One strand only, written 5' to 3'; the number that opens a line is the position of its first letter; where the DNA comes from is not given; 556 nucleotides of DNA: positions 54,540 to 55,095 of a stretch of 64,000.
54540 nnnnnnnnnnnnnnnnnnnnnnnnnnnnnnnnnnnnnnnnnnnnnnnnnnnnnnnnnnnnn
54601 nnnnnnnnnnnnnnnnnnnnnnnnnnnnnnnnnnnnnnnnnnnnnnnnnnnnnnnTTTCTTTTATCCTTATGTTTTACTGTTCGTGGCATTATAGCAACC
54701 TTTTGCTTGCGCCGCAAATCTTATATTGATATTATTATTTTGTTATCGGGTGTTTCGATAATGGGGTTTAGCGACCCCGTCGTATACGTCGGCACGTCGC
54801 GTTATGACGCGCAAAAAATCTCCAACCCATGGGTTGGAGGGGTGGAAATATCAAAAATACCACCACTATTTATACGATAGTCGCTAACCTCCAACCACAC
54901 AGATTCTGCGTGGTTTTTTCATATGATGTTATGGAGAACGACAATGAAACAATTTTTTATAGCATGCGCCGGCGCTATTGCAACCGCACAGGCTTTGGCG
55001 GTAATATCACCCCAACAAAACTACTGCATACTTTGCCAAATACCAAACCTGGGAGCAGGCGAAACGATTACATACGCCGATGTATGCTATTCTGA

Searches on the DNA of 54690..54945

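Call 41: search_rna_families(source=window, start=54690, end=54945, threshold=evalue, max_evalue=10, show_alignments=2)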
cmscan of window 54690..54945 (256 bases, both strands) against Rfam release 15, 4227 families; matches with E-value up to 10: 4.
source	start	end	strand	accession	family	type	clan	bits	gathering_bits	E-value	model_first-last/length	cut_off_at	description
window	54729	54782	+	RF03163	c4-a1b1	Gene; antisense;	CL00128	16.3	46.7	0.074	1-53/53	no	a1, b1 targets of C4 antisense RNA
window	54690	54748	-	RF02702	AgvB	Gene; sRNA;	-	14.4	56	2.4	1-38/62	3'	Anti GcvB sRNA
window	54813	54905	-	RF00019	Y_RNA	Gene;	-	13.1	38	5.2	1-96/96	no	Y RNA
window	54811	54859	-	RF02399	NsiR1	Gene; sRNA;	-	12.3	39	6.1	1-60/60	no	Nitrogen stress-induced RNA 1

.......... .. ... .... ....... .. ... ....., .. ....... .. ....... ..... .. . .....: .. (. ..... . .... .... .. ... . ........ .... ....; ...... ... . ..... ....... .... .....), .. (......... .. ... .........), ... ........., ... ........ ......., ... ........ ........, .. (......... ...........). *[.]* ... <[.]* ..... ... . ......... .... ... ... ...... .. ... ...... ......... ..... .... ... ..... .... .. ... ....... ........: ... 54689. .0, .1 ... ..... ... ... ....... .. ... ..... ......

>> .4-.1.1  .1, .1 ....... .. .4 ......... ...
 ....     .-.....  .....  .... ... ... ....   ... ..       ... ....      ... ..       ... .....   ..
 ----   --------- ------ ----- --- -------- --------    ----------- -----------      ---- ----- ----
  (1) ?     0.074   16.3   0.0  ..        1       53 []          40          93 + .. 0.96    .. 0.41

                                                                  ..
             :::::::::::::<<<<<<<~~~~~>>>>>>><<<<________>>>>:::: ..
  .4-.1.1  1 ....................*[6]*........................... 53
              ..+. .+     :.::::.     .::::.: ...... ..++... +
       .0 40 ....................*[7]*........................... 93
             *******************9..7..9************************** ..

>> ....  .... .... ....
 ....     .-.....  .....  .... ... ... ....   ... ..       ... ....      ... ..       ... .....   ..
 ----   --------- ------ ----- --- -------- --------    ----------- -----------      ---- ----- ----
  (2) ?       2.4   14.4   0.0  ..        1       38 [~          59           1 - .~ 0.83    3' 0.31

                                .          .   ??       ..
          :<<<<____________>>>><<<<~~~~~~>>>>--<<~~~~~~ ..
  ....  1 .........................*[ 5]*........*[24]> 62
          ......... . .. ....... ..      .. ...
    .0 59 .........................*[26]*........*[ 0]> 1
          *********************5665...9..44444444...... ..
